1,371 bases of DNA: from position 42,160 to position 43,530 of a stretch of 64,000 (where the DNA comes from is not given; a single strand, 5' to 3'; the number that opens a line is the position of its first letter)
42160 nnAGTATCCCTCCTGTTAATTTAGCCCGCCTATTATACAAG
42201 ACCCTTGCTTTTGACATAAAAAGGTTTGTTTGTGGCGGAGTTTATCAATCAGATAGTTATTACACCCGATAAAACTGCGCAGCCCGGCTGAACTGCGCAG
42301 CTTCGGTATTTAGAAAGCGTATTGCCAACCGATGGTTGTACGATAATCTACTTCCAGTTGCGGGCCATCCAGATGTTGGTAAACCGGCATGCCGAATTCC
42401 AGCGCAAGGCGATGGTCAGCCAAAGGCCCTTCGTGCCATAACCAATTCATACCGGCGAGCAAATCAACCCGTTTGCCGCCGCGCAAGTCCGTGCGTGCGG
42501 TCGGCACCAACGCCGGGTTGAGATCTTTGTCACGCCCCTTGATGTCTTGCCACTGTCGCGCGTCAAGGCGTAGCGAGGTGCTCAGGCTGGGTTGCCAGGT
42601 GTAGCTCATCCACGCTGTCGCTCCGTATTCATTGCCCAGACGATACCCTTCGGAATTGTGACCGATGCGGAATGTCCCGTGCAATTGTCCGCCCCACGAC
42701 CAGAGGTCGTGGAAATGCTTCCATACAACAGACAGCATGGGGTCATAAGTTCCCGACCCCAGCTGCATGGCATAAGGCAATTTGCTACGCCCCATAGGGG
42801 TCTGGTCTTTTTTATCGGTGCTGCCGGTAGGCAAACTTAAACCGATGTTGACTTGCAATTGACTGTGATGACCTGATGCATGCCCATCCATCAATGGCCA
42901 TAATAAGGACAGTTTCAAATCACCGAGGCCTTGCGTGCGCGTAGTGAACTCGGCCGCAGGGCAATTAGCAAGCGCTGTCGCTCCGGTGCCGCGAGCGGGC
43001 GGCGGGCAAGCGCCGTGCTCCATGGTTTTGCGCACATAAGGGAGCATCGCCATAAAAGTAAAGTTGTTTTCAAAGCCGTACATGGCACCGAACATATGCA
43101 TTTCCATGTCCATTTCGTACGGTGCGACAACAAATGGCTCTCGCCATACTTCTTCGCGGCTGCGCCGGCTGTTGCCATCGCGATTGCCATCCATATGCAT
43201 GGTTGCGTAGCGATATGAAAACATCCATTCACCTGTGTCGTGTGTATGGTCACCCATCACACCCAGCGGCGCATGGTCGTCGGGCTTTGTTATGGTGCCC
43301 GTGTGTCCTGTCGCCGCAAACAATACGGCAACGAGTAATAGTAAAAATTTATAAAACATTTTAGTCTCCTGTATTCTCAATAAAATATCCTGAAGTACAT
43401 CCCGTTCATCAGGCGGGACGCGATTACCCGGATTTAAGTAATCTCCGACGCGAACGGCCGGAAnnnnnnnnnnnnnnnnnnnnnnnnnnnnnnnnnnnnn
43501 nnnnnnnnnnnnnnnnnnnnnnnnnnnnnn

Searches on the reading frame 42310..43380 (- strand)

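Call 34: search_protein_families(library=pfam, proteins=[window:42310-43380:-], max_evalue=0.001)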
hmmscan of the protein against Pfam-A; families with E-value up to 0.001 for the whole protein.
window:42310-43380:- (356 aa): 1 family
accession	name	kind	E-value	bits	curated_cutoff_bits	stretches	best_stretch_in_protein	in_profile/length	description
PF13557.12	Phenol_MetA_deg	-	4.1e-07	30.7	22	1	91-268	19-175/242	Putative MetA-pathway of phenol degradation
